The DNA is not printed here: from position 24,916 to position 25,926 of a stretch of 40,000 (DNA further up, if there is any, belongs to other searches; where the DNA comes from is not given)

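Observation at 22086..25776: A-domain specificity residues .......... plus an overlapping Asp/Glu racemase gene: microcystin-like D-acidic amino acid logic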

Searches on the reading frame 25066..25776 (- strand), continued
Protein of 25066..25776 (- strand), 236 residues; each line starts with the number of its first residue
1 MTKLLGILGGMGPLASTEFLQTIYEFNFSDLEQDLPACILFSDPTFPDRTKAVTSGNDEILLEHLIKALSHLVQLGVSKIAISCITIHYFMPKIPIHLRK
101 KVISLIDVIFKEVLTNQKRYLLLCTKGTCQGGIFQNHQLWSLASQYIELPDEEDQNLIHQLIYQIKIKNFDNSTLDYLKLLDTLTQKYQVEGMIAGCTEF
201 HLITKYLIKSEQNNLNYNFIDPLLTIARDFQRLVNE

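Call 50: find_encoding_contigs(protein=P0125, flank=10000, max_places=2)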
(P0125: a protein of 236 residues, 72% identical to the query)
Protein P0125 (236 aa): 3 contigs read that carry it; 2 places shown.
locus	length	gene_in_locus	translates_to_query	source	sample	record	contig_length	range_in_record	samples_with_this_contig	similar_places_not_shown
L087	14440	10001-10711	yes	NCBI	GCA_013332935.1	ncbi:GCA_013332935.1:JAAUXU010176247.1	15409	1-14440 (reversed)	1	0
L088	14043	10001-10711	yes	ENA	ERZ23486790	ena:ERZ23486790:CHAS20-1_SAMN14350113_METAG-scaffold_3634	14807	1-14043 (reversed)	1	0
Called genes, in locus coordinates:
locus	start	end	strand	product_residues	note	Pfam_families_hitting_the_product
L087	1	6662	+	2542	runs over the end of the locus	?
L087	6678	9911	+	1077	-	PF00668:Condensation, PF00501:AMP-binding, PF13193:AMP-binding_C, PF00550:PP-binding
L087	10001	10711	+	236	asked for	PF01177:Asp_Glu_race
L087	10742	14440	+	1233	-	?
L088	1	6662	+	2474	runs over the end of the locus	?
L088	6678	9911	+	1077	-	PF00668:Condensation, PF00501:AMP-binding, PF13193:AMP-binding_C, PF00550:PP-binding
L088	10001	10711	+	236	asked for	PF01177:Asp_Glu_race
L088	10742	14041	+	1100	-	?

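Call 69: search_protein_families(library=pfam, proteins=[L008:3696-4808:+, L008:6111-7541:+, L008:7576-9894:+, L008:10001-10810:+, L008:10794-11855:+, L008:11868-13301:+, L008:13334-14287:+, L008:14500-15771:+, L008:15786-16958:+, L008:17849-19057:+], max_evalue=0.00001)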
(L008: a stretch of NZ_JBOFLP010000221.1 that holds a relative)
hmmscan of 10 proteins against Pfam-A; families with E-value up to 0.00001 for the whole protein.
L008:3696-4808:+ (370 aa): 2 families
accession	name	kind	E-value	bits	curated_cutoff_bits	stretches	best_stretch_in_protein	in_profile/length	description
PF13478.12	XdhC_C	-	9.4e-41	139.7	29.7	1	206-348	1-125/125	XdhC Rossmann domain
PF02625.21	XdhC_CoxI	-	4.2e-37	126.3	24.3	2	11-78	1-68/68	XdhC and CoxI family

L008:6111-7541:+ (476 aa): 1 family
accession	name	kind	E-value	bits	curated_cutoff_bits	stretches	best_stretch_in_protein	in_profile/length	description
PF02397.22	Bac_transf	-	3.3e-67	225.9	27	1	281-469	1-177/179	Bacterial sugar transferase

L008:7576-9894:+ (772 aa): 3 families
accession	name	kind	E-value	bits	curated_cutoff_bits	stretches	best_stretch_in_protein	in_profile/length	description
PF13807.11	GNVR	-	6.6e-14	52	27.7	1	373-450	2-79/82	G-rich domain on putative tyrosine kinase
PF13614.12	AAA_31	-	3.6e-09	37.3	27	1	573-697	13-144/177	AAA domain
PF10609.15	ParA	-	4.3e-06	26.8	27.1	0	563-730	5-173/246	NUBPL iron-transfer P-loop NTPase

L008:10001-10810:+ (269 aa): 1 family
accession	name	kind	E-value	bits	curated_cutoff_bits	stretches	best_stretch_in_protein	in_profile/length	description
PF01177.27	Asp_Glu_race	-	6e-15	56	31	1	8-218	1-205/211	Asp/Glu/Hydantoin racemase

L008:10794-11855:+ (353 aa): 0 families

L008:11868-13301:+ (477 aa): 2 families
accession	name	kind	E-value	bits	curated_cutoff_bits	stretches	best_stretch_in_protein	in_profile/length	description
PF13440.11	Polysacc_synt_3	-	5.5e-92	308.6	23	1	32-323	1-292/293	Polysaccharide biosynthesis protein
PF01943.22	Polysacc_synt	-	5.4e-44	151.1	28.2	1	9-275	2-274/274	Polysaccharide biosynthesis protein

L008:13334-14287:+ (317 aa): 3 families
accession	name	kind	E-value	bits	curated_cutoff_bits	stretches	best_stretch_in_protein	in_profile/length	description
PF00535.33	Glycos_transf_2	-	2.2e-30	106.3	23.3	1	8-131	1-128/168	Glycosyl transferase family 2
PF13641.12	Glyco_tranf_2_3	-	1.6e-10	41.8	27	1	7-187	3-175/230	Glycosyltransferase like family 2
PF10111.15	Glyco_tranf_2_2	-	1e-08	35.4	27.3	1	9-105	4-105/276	Glycosyltransferase like family 2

L008:14500-15771:+ (423 aa): 1 family
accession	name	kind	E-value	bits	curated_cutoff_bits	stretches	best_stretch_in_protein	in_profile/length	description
PF04932.20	Wzy_C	-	4.3e-19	69.2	31.7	1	202-346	2-149/149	O-Antigen ligase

L008:15786-16958:+ (390 aa): 5 families
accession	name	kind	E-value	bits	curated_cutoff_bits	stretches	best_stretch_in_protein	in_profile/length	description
PF00534.26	Glycos_transf_1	-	5.4e-34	117.6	26.4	1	184-355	4-172/172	Glycosyl transferases group 1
PF13692.12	Glyco_trans_1_4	-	2.8e-32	112.4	27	1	196-341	2-142/142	Glycosyl transferases group 1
PF13439.12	Glyco_transf_4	-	1.7e-20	74.2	28.5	1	74-184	59-169/170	Glycosyltransferase Family 4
PF13579.12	Glyco_trans_4_4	-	5.4e-17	63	29.7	1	74-179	58-157/158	Glycosyl transferase 4-like domain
PF20706.3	GT4-conflict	-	6.9e-10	38.9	26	1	144-314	141-320/385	Family 4 Glycosyltransferase in conflict systems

L008:17849-19057:+ (402 aa): 5 families
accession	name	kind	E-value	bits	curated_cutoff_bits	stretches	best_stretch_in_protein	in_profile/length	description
PF13692.12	Glyco_trans_1_4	-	5.9e-25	88.6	27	1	214-360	2-141/142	Glycosyl transferases group 1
PF00534.26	Glycos_transf_1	-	1.2e-24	87.2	26.4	1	213-374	15-171/172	Glycosyl transferases group 1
PF13439.12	Glyco_transf_4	-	5.4e-13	49.8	28.5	1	28-197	2-168/170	Glycosyltransferase Family 4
PF13524.12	Glyco_trans_1_2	-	3.4e-09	37.3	25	1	243-390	13-143/144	Glycosyl transferase-like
PF13579.12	Glyco_trans_4_4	-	9e-09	36.3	29.7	1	28-194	1-158/158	Glycosyl transferase 4-like domain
